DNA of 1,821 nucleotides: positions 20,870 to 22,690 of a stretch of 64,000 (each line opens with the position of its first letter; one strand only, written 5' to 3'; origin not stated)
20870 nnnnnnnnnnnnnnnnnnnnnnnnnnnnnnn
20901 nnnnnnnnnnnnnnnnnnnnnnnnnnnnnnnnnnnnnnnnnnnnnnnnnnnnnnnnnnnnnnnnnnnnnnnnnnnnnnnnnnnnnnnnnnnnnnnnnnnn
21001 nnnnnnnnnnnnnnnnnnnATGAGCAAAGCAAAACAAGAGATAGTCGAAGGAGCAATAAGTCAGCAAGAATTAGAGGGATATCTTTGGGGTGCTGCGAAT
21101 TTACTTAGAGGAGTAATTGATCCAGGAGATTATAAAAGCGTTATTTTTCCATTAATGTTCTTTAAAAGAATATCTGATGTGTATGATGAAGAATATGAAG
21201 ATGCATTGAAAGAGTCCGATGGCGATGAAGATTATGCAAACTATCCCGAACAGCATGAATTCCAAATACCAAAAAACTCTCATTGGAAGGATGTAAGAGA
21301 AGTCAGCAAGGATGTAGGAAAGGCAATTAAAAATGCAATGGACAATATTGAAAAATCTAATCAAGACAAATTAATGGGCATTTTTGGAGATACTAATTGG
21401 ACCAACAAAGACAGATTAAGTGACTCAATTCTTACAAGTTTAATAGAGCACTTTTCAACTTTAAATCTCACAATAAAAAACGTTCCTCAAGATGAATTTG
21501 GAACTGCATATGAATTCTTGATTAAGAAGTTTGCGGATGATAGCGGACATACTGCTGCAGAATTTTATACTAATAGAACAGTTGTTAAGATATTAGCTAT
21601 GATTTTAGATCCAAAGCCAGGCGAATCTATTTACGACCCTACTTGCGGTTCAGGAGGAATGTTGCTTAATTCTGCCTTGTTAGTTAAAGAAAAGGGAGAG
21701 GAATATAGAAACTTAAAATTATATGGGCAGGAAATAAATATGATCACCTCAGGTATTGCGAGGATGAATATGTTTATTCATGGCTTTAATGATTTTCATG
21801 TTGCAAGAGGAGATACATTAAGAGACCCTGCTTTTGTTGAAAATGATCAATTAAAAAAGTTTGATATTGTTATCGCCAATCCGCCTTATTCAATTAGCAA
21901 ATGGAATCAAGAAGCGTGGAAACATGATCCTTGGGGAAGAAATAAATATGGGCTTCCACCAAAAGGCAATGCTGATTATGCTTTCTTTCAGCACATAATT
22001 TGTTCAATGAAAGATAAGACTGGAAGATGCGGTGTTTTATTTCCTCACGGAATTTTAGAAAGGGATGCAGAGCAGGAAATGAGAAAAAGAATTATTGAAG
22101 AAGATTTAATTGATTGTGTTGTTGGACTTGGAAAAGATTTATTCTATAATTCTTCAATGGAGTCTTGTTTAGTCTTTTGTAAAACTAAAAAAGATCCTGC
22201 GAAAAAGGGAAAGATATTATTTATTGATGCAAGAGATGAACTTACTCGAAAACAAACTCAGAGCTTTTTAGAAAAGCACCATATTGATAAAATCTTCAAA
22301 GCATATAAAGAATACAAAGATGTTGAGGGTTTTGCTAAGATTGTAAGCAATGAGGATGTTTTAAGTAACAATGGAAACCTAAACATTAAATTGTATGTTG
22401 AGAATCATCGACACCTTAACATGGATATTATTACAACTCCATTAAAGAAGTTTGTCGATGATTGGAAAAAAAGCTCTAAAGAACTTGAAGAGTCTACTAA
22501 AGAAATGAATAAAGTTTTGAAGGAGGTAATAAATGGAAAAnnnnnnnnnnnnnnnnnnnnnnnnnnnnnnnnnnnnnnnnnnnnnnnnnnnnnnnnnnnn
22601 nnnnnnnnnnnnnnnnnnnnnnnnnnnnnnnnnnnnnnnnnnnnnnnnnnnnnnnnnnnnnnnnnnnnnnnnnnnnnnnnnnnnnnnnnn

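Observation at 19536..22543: Type I R-M system with two full-length, overlapping hsdM paralogues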

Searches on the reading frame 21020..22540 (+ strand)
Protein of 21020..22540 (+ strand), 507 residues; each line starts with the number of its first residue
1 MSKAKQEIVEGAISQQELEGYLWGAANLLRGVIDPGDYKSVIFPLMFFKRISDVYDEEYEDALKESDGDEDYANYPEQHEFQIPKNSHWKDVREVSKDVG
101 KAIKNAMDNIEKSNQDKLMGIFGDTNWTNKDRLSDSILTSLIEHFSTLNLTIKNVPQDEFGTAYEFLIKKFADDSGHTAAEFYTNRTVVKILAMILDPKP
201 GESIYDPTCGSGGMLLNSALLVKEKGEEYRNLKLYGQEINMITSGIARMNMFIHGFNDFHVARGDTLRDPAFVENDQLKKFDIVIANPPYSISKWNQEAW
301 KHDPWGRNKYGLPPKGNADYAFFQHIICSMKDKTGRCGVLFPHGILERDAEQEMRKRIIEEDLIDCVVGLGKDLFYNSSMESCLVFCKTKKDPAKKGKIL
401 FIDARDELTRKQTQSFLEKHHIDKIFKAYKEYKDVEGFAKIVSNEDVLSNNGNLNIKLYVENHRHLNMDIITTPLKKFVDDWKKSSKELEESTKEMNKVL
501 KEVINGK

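Call 8: search_protein_families(library=pfam, proteins=[window:21020-22540:+])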
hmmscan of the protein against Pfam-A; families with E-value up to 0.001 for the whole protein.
window:21020-22540:+ (507 aa): 4 families
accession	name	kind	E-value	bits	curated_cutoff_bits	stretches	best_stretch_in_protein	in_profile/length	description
PF02384.22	N6_Mtase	-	5e-91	305.7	20.4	1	157-464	3-307/311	N-6 DNA Methylase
PF12161.14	HsdM_N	-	9.7e-23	81.7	24.5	1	19-145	2-135/135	HsdM N-terminal domain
PF07669.17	Eco57I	-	1.5e-11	45.1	25.3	1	257-370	48-165/171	Eco57I restriction-modification methylase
PF01170.24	UPF0020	-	1.3e-07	32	22.3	1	192-293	20-134/197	RMKL-like, methyltransferase domain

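Call 9: search_protein_families(library=ncbifam, proteins=[window:21020-22540:+])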
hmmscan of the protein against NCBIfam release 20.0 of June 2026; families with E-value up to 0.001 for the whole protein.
window:21020-22540:+ (507 aa): 7 families
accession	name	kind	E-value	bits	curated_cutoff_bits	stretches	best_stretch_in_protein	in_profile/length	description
TIGR00497.1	hsdM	equivalog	1.8e-66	224.9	242.75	1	16-465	3-491/515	type I restriction-modification system subunit M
NF047738.1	antiphage_MADS2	equivalog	3.9e-18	65.1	720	2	79-225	224-356/654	methylation-associated defense system DNA methyltransferase MAD2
TIGR02987.1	met_A_Alw26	exception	2.5e-11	43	353.5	1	201-298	32-130/523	Alw26I/Eco31I/Esp3I family type II restriction adenine-specific DNA-methyltransferase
NF033452.1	BREX_1_MTaseX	exception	6.3e-11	40.9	500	1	279-434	506-665/1210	BREX-1 system adenine-specific DNA-methyltransferase PglX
TIGR03534.1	RF_mod_PrmC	equivalog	1.6e-08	34.3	199.1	1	188-292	77-168/253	peptide chain release factor N(5)-glutamine methyltransferase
TIGR01177.1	TIGR01177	hypoth_equivalog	3.3e-06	26.7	316.55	1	199-294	181-262/330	TIGR01177 family methyltransferase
NF040721.1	Trm14_Arch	equivalog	2.4e-05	23.6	280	1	185-292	176-301/370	tRNA (guanine(6)-N2)-methyltransferase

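Call 11: find_homologous_proteins(query=window:21020-22540:+)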
Query window:21020-22540:+ (507 aa): 8000 proteins with E <= 0.001 among 8000 candidates; the best 120 are listed.
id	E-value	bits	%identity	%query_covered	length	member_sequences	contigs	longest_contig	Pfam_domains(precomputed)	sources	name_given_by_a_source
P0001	0.0e+0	1131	95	100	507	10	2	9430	PF02384.23,PF07669.18,PF01170.25,PF12161.15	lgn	-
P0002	1.1e-281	953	80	98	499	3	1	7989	PF02384.23,PF07669.18,PF01170.25,PF12161.15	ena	-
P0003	1.9e-278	942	80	98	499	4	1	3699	PF02384.23,PF07669.18,PF01170.25,PF12161.15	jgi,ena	-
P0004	4.1e-270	915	77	97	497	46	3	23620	PF02384.23,PF07669.18,PF01170.25,PF12161.15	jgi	jgi:type I restriction enzyme M protein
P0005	3.4e-268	909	77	98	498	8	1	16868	PF02384.23,PF07669.18,PF01170.25,PF12161.15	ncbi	ncbi:MAG: class I SAM-dependent DNA methyltransferase [Actinomycetota bacterium]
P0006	3.4e-266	902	76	97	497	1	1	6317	PF02384.23,PF07669.18,PF01170.25,PF12161.15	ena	-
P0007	5.5e-266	901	75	98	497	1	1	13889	PF02384.23,PF07669.18,PF01170.25,PF12161.15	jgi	jgi:type I restriction enzyme M protein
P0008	1.1e-265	900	75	98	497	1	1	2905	PF02384.23,PF07669.18,PF01170.25,PF12161.15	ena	-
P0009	1.6e-265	900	76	98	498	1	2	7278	PF02384.23,PF07669.18,PF01170.25,PF12161.15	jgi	-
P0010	2.6e-265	899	76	97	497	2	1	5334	PF02384.23,PF07669.18,PF01170.25,PF12161.15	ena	-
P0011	1.7e-263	893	75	97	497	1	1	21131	PF02384.23,PF07669.18,PF01170.25,PF12161.15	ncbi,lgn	-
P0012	4.6e-262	888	76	95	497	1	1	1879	PF02384.23,PF07669.18,PF01170.25,PF12161.15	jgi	-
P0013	1.3e-261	887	75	98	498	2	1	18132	PF02384.23,PF07669.18,PF01170.25,PF12161.15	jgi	-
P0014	1.4e-261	887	75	97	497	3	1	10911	PF02384.23,PF07669.18,PF01170.25,PF12161.15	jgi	-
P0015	4.1e-259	879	73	97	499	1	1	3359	PF02384.23,PF07669.18,PF01170.25,PF12161.15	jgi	jgi:type I restriction enzyme M protein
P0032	5.1e-236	802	68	97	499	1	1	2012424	PF02384.23,PF07669.18,PF01170.25,PF12161.15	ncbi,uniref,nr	ncbi:type I restriction-modification system subunit M [Methanohalophilus mahii]|uniref:site-specific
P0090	1.3e-215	735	63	97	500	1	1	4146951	PF02384.23,PF07669.18,PF12161.15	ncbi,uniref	ncbi:type I restriction-modification system subunit M [Methanosarcina sp. Mfa9]|uniref:type I restri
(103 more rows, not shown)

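Call 12: find_encoding_contigs(protein=P0032, flank=7000, max_places=2)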
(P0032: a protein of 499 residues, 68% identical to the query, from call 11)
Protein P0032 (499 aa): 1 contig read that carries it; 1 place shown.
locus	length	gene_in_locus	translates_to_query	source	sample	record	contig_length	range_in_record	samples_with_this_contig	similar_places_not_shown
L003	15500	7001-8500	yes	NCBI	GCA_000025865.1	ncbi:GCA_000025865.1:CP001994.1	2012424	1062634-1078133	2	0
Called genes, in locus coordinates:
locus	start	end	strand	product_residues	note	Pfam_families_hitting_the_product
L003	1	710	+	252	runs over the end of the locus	PF01987:AIM24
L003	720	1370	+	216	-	PF00149:Metallophos, PF12850:Metallophos_2, PF14582:Metallophos_3 (weak)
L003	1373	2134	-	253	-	PF23023:Anti-Pycsar_Apyc1, PF00753:Lactamase_B, PF12706:Lactamase_B_2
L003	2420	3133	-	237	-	-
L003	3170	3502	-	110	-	-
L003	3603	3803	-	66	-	-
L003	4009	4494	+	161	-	PF18423:zf_CopZ, PF04324:Fer2_BFD (weak)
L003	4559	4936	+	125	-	PF10049:DUF2283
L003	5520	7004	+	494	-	PF12161:HsdM_N, PF07669:Eco57I (faint), PF02384:N6_Mtase, PF01170:UPF0020 (weak)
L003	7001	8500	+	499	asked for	PF12161:HsdM_N, PF02384:N6_Mtase, PF01170:UPF0020, PF07669:Eco57I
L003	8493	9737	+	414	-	PF01420:Methylase_S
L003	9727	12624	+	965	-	PF04313:HSDR_N, PF00176:SNF2-rel_dom (faint), PF00270:DEAD (weak), PF04851:ResIII, PF18766:SWI2_SNF2, PF22679:T1R_D3-like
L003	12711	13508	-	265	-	-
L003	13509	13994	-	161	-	-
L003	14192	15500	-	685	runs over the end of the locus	PF02463:SMC_N, PF11398:DUF2813 (weak), PF13175:AAA_15, PF13476:AAA_23, PF13304:AAA_21, PF20469:OLD-like_TOPRIM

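Call 13: find_encoding_contigs(protein=P0005, flank=7000, max_places=2)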
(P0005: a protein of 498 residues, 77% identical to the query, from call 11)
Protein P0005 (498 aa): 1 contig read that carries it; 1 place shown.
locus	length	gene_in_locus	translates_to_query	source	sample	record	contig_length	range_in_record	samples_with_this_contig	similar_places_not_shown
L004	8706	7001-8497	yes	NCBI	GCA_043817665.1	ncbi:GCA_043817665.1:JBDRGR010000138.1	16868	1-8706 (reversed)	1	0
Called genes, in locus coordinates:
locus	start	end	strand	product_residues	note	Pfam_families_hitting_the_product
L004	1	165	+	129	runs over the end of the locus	-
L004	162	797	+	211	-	-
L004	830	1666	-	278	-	PF01844:HNH, PF14279:HNH_5 (weak)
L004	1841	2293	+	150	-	-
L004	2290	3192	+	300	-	PF13638:PIN_4 (weak)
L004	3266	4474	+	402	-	-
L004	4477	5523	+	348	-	PF01935:DUF87, PF05872:HerA_C, PF10412:TrwB_AAD_bind (faint), PF13401:AAA_22 (faint)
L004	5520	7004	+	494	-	PF12161:HsdM_N, PF02384:N6_Mtase, PF01170:UPF0020 (weak)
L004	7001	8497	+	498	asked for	PF12161:HsdM_N, PF02384:N6_Mtase, PF01170:UPF0020 (weak), PF07669:Eco57I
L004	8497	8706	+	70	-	?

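Call 14: find_encoding_contigs(protein=P0090, flank=7000, max_places=2)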
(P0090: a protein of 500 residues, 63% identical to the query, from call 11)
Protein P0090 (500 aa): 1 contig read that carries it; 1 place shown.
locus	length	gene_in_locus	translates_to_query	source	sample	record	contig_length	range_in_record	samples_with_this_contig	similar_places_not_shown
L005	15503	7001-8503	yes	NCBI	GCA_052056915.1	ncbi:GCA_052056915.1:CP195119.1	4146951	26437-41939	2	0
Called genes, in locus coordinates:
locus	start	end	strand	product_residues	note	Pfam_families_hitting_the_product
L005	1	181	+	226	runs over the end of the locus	PF01909:NTP_transf_2, PF18765:Polbeta, PF01934:HepT-like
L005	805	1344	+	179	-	-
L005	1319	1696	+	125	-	PF02452:PemK_toxin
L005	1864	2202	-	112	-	-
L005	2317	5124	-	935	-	PF00270:DEAD, PF04851:ResIII, PF00271:Helicase_C (weak)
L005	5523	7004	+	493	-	PF12161:HsdM_N, PF02384:N6_Mtase, PF07669:Eco57I (faint)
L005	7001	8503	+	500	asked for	PF12161:HsdM_N, PF02384:N6_Mtase, PF07669:Eco57I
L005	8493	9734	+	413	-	PF01420:Methylase_S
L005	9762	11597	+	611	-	PF02463:SMC_N, PF11398:DUF2813, PF13175:AAA_15, PF13476:AAA_23, PF13555:AAA_29, PF13304:AAA_21, PF13175:AAA_15, PF13304:AAA_21, +1 more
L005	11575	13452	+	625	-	PF00580:UvrD-helicase, PF13245:AAA_19, PF13361:UvrD_C (weak)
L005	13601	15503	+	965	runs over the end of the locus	PF04313:HSDR_N, PF00270:DEAD (weak), PF04851:ResIII, PF18766:SWI2_SNF2, PF22679:T1R_D3-like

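Call 24: search_solved_structures(query=window:21020-22540:+, max_evalue=1e-20, show_alignments=1)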
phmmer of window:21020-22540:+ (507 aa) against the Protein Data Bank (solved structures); distinct sequences matched with E-value up to 1e-20: 7.
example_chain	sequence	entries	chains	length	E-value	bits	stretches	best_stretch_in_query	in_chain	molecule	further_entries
7vru_B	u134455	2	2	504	6.9e-170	569.4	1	12-502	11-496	Site-specific DNA-methyltransferase (adenine-specific)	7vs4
7vru_A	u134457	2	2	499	1.3e-134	453.1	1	13-500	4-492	Site-specific DNA-methyltransferase (adenine-specific)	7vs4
3lkd_A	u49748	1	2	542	6.4e-61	209.9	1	154-475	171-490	Type I restriction-modification system methyltransferase subunit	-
7bst_D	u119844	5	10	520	9.9e-49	169.7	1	15-471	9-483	Type I restriction enzyme EcoR124II M protein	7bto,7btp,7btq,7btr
3khk_A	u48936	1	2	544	8.5e-46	160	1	56-406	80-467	Type I restriction-modification system methylation subunit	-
2okc_A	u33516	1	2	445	6.9e-25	91.1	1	157-431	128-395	Type I restriction enzyme StySJI M protein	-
5ybb_A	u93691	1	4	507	7e-25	91.1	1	161-396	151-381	Type I restriction-modification system methyltransferase subunit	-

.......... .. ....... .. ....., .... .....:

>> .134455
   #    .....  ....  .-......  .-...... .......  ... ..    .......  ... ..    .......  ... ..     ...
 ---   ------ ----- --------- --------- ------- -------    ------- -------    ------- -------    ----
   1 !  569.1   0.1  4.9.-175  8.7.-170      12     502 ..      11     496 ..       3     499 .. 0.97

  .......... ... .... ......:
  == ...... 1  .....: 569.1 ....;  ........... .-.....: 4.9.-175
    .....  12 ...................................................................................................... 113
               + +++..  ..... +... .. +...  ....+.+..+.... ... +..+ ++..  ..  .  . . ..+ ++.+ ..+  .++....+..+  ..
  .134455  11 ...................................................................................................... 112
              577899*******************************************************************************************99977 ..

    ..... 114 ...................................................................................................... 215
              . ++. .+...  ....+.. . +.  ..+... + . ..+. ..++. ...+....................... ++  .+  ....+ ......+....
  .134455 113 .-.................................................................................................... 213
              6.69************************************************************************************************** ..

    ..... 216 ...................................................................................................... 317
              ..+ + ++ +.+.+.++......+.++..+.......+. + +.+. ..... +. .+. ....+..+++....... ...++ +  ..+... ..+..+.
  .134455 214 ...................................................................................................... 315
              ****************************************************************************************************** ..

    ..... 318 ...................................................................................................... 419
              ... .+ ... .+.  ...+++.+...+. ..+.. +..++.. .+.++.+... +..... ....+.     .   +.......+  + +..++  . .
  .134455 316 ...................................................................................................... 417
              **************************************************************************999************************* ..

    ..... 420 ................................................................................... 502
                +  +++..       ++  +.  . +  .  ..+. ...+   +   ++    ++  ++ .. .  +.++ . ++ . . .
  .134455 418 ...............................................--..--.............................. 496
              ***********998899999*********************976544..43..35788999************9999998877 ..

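Call 28: find_related_loci(query=A1, collection=genome_contigs, flank=7000)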
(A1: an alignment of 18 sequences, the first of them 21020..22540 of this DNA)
Query A1 (507 aa) in genome_contigs; peptide patterns used: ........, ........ (x = any residue, [..] = any of these).
599 stretches matched a pattern (row limit reached: there are more); 584 encode a relative of the query (tblastn E <= 1e-3); the best 80 are kept; 80 distinct loci.
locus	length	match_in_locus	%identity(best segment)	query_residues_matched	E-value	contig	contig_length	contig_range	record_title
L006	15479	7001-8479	76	12-504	0e+0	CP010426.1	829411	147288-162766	MAG: archaeon GW2011_AR20 chromosome, complete genome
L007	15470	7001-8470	63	11-503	0e+0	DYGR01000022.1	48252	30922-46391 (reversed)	MAG TPA_asm: Candidatus Methanoperedens nitroreducens isolate BE2012_43_12 Afr_mines_BE2012_402_length_48252_cov_5_26101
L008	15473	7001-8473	62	12-503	0e+0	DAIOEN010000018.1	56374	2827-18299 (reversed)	MAG TPA_asm: Vulcanimicrobiota bacterium isolate CTOTU7676 NODE_1131_length_56374_cov_25.048030, whole genome shotgun se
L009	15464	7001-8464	63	13-503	0e+0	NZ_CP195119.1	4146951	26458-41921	Methanosarcina sp. Mfa9 chromosome, complete genome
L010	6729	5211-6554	67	13-460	0e+0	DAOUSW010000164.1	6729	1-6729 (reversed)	MAG TPA_asm: Methanosarcinaceae archaeon isolate CSMAG_556 CSMAG_556_k127_626410_length_6729_cov_73.0000, whole genome s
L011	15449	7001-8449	62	13-496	0e+0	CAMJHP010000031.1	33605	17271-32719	MAG: uncultured Bacteroidales bacterium isolate SRR12081298_bin.45_metaWRAP_v1.3_MAG genome assembly, contig: ERZ1228977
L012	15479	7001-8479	58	13-503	0e+0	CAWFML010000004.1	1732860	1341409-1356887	MAG: Pyrinomonadaceae bacterium isolate MFD01916.bin.1.104 genome assembly, contig: contig_4660, whole genome shotgun se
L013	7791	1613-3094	57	13-503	0e+0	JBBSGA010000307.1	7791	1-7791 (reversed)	MAG: Chloroflexales bacterium isolate LS2_sbin.21 LS2_sbin.21_K_913593_L_7791_cov_10.0000, whole genome shotgun sequence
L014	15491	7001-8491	58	13-506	0e+0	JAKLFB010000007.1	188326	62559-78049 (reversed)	MAG: Verrucomicrobia bacterium isolate RA.bin147 RA.bin147_7, whole genome shotgun sequence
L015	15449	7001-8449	61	13-496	0e+0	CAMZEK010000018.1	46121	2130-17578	MAG TPA_asm: uncultured Bacteroidales bacterium isolate SRR10912533_bin.70_metaWRAP_v1.3_MAG genome assembly, contig: ER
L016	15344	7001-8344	65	13-460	0e+0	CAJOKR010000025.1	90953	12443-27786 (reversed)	uncultured Bacteroidales bacterium isolate Reindeer_1_mag_206 genome assembly, contig: scaffold_2368, whole genome shotg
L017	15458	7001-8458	58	12-496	0e+0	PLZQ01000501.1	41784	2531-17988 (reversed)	MAG: Limisphaerales bacterium isolate palsa_1440 73.20120700_P3D.123_contig_136562, whole genome shotgun sequence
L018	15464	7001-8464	60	13-504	0e+0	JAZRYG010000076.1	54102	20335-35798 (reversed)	MAG: Bacteroidales bacterium isolate T1900044950_TA20190003.MAGScoT_cleanbin_000023 SGB_3594_k141_25085, whole genome sh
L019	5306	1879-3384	58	6-503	0e+0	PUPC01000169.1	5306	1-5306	MAG: Planctomycetota bacterium isolate B1Sed10_114 B1-Sed10-C25306, whole genome shotgun sequence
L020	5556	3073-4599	56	7-506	0e+0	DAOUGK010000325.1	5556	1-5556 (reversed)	MAG TPA_asm: Anaerolineae bacterium isolate R69_164 k135_826175, whole genome shotgun sequence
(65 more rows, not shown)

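Call 60: find_encoding_contigs(protein=P0001, flank=6000, max_places=3)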
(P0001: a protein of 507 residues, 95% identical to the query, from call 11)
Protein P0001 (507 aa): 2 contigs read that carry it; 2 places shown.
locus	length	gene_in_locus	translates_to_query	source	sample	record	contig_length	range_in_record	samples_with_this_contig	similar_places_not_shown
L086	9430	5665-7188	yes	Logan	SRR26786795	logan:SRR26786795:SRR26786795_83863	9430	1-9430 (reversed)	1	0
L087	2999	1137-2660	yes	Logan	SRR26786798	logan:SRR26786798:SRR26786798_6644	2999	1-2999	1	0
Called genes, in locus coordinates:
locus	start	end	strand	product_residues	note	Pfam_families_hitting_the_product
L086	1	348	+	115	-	?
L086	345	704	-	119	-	-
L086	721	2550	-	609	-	-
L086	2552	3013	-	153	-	PF20288:MC2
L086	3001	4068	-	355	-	-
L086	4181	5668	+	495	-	PF12161:HsdM_N, PF02384:N6_Mtase, PF01170:UPF0020 (weak), PF07669:Eco57I (faint)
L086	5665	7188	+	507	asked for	PF12161:HsdM_N, PF02384:N6_Mtase, PF01170:UPF0020 (weak), PF07669:Eco57I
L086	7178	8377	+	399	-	PF01420:Methylase_S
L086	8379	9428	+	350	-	?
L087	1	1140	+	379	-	?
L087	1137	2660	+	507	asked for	PF12161:HsdM_N, PF02384:N6_Mtase, PF01170:UPF0020 (weak), PF07669:Eco57I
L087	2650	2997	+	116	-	?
